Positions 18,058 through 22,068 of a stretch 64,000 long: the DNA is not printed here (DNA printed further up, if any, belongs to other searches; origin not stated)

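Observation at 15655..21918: Three-gene operon ending in a 1235-aa, ~10-TM orphan sensor kinase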

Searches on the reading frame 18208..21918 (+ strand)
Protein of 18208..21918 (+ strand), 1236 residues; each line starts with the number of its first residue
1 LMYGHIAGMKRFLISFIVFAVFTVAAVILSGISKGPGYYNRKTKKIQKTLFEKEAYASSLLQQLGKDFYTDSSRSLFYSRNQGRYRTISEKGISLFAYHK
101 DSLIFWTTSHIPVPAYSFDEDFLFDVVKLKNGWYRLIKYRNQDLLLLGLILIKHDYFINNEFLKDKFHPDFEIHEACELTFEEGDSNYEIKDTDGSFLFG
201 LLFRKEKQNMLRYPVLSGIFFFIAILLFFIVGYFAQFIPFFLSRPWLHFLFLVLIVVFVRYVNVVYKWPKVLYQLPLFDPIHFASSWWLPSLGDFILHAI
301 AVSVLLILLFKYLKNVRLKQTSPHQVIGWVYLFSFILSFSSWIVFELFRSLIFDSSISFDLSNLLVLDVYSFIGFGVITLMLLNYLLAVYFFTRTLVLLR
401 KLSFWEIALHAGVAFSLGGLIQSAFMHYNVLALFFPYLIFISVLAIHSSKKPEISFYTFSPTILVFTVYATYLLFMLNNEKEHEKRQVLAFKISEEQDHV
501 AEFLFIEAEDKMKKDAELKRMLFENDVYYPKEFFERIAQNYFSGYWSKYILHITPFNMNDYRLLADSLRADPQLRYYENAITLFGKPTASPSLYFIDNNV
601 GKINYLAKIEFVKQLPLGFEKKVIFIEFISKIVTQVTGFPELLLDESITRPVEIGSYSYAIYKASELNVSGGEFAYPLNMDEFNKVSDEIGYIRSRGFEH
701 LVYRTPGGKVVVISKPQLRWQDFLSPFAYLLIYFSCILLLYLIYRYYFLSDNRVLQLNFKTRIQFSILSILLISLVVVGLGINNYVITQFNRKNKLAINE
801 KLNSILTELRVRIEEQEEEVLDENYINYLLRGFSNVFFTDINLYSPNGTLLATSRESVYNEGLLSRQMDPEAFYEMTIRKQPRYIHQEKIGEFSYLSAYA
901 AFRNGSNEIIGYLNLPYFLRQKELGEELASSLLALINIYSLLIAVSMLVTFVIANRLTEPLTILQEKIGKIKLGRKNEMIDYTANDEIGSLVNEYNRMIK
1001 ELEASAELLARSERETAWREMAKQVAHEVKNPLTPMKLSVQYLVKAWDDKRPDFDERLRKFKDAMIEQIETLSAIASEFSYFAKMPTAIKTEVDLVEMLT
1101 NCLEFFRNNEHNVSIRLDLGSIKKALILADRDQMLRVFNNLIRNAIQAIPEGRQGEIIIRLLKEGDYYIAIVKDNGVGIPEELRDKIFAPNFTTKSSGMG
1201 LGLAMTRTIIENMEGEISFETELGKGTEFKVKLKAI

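Call 6: search_protein_families(library=pfam, proteins=[window:18208-21918:+], max_evalue=0.1)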
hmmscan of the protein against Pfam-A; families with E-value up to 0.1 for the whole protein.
window:18208-21918:+ (1236 aa): 6 families
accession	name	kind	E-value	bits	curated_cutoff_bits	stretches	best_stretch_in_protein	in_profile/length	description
PF02518.31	HATPase_c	-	1.1e-23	84.2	26.4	1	1130-1234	2-108/111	Histidine kinase-, DNA gyrase B-, and HSP90-like ATPase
PF00512.31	HisKA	-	1e-07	32.3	26.9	1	1018-1085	2-63/66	His Kinase A (phospho-acceptor) domain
PF00672.30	HAMP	-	4.5e-05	24.1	25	1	952-1003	1-52/53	HAMP domain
PF14501.12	HATPase_c_5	-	5.6e-05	23.4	22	1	1134-1222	6-91/102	GHKL domain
PF17202.10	sCache_3_3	-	0.0098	16.7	28.8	1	847-913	26-91/107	Single cache domain 3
PF13581.12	HATPase_c_2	-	0.011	16.2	27.4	0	1142-1213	40-112/127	Histidine kinase-like ATPase domain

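Call 7: search_protein_families(library=ncbifam, proteins=[window:18208-21918:+], max_evalue=0.1)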
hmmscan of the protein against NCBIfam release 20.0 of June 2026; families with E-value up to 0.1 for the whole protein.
window:18208-21918:+ (1236 aa): 86 families (the best 25 are shown)
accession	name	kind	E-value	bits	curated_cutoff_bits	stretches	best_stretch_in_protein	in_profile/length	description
NF047496.1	HK_LIC11548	equivalog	8.3e-46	156.9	750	1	934-1233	278-587/589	LIC_11548 family sensor histidine kinase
NF008468.0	PRK11360.1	equivalog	1.1e-45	156.2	646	1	1007-1234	385-607/616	two-component system sensor histidine kinase AtoS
NF033092.0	HK_WalK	equivalog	1.6e-37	129.4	725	2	1015-1233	369-592/594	cell wall metabolism sensor histidine kinase WalK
NF007688.0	PRK10364.1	equivalog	1.6e-33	116.1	479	1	1006-1233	228-449/460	two-component system sensor histidine kinase ZraS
NF053867.1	SprKinKinDBac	equivalog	4.6e-29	101.2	775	1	1021-1233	289-495/500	sporulation kinase KinD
NF047497.1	HK_LIC_12097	equivalog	1.3e-27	96.5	500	1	972-1233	105-364/367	LIC_12097 family sensor histidine kinase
TIGR01386.1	cztS_silS_copS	subfamily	2.8e-26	92.5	292.55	1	760-1233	5-456/457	heavy metal sensor histidine kinase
NF052574.1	HisKinEspCMyxo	equivalog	5e-26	91.1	1200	1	986-1234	386-636/785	serine histidine kinase EspC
NF012163.2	BaeS_SmeS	equivalog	2.7e-25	89.2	500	1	936-1231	167-454/457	sensor histidine kinase efflux regulator BaeS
NF041777.1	sens_FixL_Rhizob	equivalog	4.6e-25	88.2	850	1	1003-1234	248-480/485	sensor protein FixL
NF046044.1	PnpS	equivalog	5e-25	88.3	400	1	1023-1233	175-389/390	two-component system histidine kinase PnpS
TIGR02916.1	PEP_his_kin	equivalog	1.5e-23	83.3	300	1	975-1233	433-678/679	XrtA/PEP-CTERM system histidine kinase PrsK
NF052573.1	HisKinEspAMyxo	equivalog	2.5e-23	82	1400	1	1015-1235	381-611/755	serine histidine kinase EspA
TIGR02966.1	phoR_proteo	equivalog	6.2e-23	81.3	334.2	1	1019-1233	115-333/333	phosphate regulon sensor histidine kinase PhoR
NF041735.1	hist_kin_RppB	equivalog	1.2e-22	80.4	400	1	1023-1233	221-437/438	two-component system sensor histidine kinase RppB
NF012226.0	AdeS_HK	equivalog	1.8e-21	76.7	500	1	943-1234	70-352/353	two-component sensor histidine kinase AdeS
NF008312.0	PRK11100.1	equivalog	8.3e-21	74.4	356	1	934-1234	183-473/477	two-component system sensor histidine kinase CreC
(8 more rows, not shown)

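Call 22: find_related_loci(query=A1, collection=genome_contigs, flank=10000)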
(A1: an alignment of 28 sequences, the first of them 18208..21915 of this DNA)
Query A1 (1236 aa) in genome_contigs; peptide patterns used: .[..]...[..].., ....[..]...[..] (x = any residue, [..] = any of these).
600 stretches matched a pattern (row limit reached: there are more); 591 encode a relative of the query (tblastn E <= 1e-3); the best 80 are kept; 80 distinct loci.
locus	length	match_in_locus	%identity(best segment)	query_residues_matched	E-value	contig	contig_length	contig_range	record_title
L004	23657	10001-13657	37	17-1233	0e+0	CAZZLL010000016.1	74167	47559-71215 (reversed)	MAG TPA_asm: uncultured Lentimicrobiaceae bacterium isolate SRP141376_co3_47 genome assembly, contig: NODE_766_length_74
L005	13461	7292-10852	36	46-1232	0e+0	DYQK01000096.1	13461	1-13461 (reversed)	MAG TPA_asm: Rikenella microfusus isolate SulCav_GS10_10_34_87 SulCav_GS10_10_7389_length_13461_cov_54_223184, whole gen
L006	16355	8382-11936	37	47-1233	0e+0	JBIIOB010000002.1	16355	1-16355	MAG: Bacteroidia bacterium isolate ME2002-09-27pf_3300034103_group1_bin113 Rohwer_bin407_scaffold_2049_c1, whole genome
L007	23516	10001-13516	37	50-1233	0e+0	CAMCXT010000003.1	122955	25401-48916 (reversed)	MAG: Chitinophaga pinensis isolate MiE-14oct19-96 genome assembly, contig: MiE-14oct19-C128, whole genome shotgun sequen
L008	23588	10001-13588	36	34-1232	0e+0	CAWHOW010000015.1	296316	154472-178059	MAG: uncultured Bacteroidetes bacterium isolate MFD04780.bin.1.106 genome assembly, contig: contig_15338, whole genome s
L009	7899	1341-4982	35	18-1233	0e+0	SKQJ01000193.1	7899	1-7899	MAG: Bacteroidales bacterium isolate CSSed162cmA_420 CSSed16-2cmA-39260, whole genome shotgun sequence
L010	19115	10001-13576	37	42-1236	0e+0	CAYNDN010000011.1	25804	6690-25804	MAG TPA_asm: uncultured Lentimicrobiaceae bacterium isolate SRP141376_co3_49 genome assembly, contig: NODE_5029_length_2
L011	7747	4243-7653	35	92-1233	0e+0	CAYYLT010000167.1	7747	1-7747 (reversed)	MAG TPA_asm: uncultured Bacteroidales bacterium isolate binchicken_co8_376 genome assembly, contig: NODE_18535_length_77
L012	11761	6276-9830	36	47-1233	0e+0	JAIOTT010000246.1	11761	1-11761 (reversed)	MAG: Bacteroidales bacterium isolate SMBSF77 bin_98_k127_210656, whole genome shotgun sequence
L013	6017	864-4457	35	43-1236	0e+0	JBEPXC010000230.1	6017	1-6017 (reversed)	MAG: Sphingobacteriia bacterium isolate 01_S196.semibin_refined.189 NODE_10232_length_6017_cov_4.230390, whole genome sh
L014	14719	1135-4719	35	37-1236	0e+0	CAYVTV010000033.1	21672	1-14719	MAG TPA_asm: uncultured Bacteroidaceae bacterium isolate SRP241326_co1_334 genome assembly, contig: NODE_3567_length_216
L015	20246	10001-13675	36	15-1233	0e+0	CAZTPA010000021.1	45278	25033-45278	MAG TPA_asm: uncultured Bacteroidales bacterium isolate SRP252850_co1_256 genome assembly, contig: NODE_1196_length_4527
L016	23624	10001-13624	34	12-1233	0e+0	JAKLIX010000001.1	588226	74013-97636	MAG: Bacteroidetes bacterium isolate RA.bin97 RA.bin97_1, whole genome shotgun sequence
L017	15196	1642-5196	33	42-1229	0e+0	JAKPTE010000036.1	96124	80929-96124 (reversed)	MAG: Bacteroidota bacterium isolate JPNA_metabat.72_sub k141_612766, whole genome shotgun sequence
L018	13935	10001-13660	35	16-1236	0e+0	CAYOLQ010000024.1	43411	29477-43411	MAG TPA_asm: uncultured Chitinophaga sp. isolate SRP272421_co2_74 genome assembly, contig: NODE_1582_length_43411_cov_6.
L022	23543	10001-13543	35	41-1234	0e+0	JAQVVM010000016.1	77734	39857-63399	MAG: Bacteroidales bacterium isolate STF1_8 NODE_538_length_77734_cov_5.227351_Sandtown_F1, whole genome shotgun sequenc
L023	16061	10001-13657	33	9-1236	0e+0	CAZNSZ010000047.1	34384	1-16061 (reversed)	MAG TPA_asm: uncultured Bacteroides sp. isolate binchicken_co176_102 genome assembly, contig: NODE_501_length_34384_cov_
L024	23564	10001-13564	34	30-1236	0e+0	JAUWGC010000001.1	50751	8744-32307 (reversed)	MAG: Bacteroidales bacterium isolate CSMAG_2232 CSMAG_2232_k141_725177_length_50751_cov_8.9965, whole genome shotgun seq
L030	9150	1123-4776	33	17-1236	0e+0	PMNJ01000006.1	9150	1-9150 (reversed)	MAG: Bacteroidales bacterium isolate fen_946 73.20100900_E3D.43_contig_14772, whole genome shotgun sequence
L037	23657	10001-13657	33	17-1236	8e-179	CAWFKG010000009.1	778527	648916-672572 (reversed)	MAG: uncultured Bacteroidales bacterium isolate MFD06435.bin.2.94 genome assembly, contig: contig_38233, whole genome sh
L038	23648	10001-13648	33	16-1232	4e-179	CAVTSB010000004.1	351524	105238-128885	MAG: uncultured Bacteroidales bacterium isolate MFD00905.bin.1.144 genome assembly, contig: contig_28716, whole genome s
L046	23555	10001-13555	32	42-1232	3e-170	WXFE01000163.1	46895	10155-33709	MAG: Bacteroidales bacterium isolate AA_UR_SE bin4 Bacteroidia_4_pangenome_0163_length_46895, whole genome shotgun seque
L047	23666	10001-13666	33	9-1236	6e-170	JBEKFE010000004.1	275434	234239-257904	MAG: Bacteroidales bacterium isolate SPRUCE 222 SPRUCE_222_4, whole genome shotgun sequence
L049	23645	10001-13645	31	22-1229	6e-167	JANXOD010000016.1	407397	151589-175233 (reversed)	MAG: Sphingobacteriales bacterium isolate 341R_concoct_81_sub 341R_k141_54091, whole genome shotgun sequence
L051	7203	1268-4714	33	90-1236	9e-166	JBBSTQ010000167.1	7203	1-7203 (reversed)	MAG: Sphingobacteriales bacterium isolate SVL2_sbin.24 SVL2_sbin.24_K_632809_L_7203_cov_23.8516, whole genome shotgun se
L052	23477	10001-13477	33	85-1236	9e-165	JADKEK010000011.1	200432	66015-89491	MAG: Bacteroidetes bacterium isolate Rand_18-Q3-R56-63_BAT3C.178 tig00004066-10-1999990, whole genome shotgun sequence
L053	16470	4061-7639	32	35-1233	8e-165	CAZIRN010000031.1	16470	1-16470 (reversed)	MAG TPA_asm: uncultured Rikenella sp. isolate binchicken_co265_192 genome assembly, contig: NODE_5591_length_16470_cov_4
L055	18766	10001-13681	32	5-1236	0e+0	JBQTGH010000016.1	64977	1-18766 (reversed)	Thermophagus sp. OGC60D27 NODE_16_length_64977_cov_203.320986, whole genome shotgun sequence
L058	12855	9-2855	37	277-1229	7e-176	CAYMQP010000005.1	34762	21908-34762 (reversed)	MAG TPA_asm: uncultured Bacteroidales bacterium isolate binchicken_co178_8 genome assembly, contig: NODE_1867_length_347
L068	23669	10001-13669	31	11-1236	5e-156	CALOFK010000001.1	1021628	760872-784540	MAG: uncultured Marinilabiliaceae bacterium isolate HOU_bin.0151 genome assembly, contig: contig_8889, whole genome shot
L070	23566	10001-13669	30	11-1229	4e-155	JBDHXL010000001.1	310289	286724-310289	MAG: Pedobacter sp. isolate AS-MICRO-3CA.333 NODE_54_length_310289_cov_8.191161, whole genome shotgun sequence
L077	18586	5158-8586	35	86-1236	0e+0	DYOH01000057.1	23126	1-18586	MAG TPA_asm: Acetofilamentum sp. isolate SulCav_GS09_5_5_36_149 SulCav_GS09_5_3546_length_23126_cov_105_309523, whole ge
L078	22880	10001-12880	34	277-1236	2e-148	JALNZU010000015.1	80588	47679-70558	MAG: Bacteroidales bacterium isolate SO_2017_LW2 bin 114 scaffold_683_c1_LW138R_2017, whole genome shotgun sequence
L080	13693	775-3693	32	253-1234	1e-146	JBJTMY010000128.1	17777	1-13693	MAG: Bacteroidota bacterium isolate samp_4451_semibin_111 samp_4451_987307, whole genome shotgun sequence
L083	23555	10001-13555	32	38-1236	0e+0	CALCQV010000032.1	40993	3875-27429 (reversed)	MAG TPA_asm: uncultured Bacteroidales bacterium isolate SRR1561999_bin.88_CONCOCT_v1.1_MAG genome assembly, contig: ERZ7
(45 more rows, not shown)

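Call 35: predict_structure(alignment_id=A2)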
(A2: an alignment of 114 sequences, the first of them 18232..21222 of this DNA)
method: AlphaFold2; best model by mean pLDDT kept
length: 997 residues; sequences in the alignment: 114
mean_pLDDT: 84.7   pTM: 0.77
mean pLDDT of the five models: 84.7, 84.5, 82.7, 82.0, 81.5
residues with pLDDT >= 90: 370; 70-90: 522; 50-70: 103; < 50: 2
segments of 3 or more residues with pLDDT < 50: none
pLDDT, mean of each block of 10 residues (from residue 1): 93 96 89 93 94 88 70 73 90 88 82 78 92 91 90 87 88 89 92 83 89 94 93 92 95 93 90 89 93 94 83 85 94 93 90 81 92 94 90 89 93 85 89 92 73 90 92 90 81 85 90 85 84 77 87 83 87 88 87 82 87 90 60 65 65 87 86 86 91 89 90 85 88 80 60 72 79 79 84 89 76 75 82 89 86 87 89 90 87 87 87 65 78 80 73 66 64 68 73 72
secondary structure, 60 per line:
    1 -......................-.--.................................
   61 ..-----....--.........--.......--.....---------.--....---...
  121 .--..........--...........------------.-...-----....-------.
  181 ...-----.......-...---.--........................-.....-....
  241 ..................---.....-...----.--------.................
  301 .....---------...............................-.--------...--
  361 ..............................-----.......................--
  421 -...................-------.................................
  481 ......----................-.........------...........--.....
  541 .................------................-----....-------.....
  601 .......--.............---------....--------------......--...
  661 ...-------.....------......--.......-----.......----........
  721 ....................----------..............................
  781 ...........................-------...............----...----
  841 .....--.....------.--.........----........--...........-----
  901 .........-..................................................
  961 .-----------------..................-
elements in order (helices of 4 or more, strands of 3 or more residues): H2-23 H28-62 H68-71 H74-82 E85-91 E94-98 H111-114 E118-121 E124-133 E136-146 E169-172 E180-183 E189-195 H206-229 H231-235 H237-258 H262-266 H284-305 H315-345 H361-390 H396-418 H422-440 H448-486 H491-506 H508-516 H523-533 H536-540 E541-549 H550-557 H564-576 E577-579 E585-588 E596-607 E610-622 H632-635 E650-655 E658-663 H672-675 E682-687 E690-696 E702-708 H713-740 H751-807 H815-829 E834-836 E841-845 H848-852 H862-870 E875-882 E885-895 E901-909 H911-961 H979-996
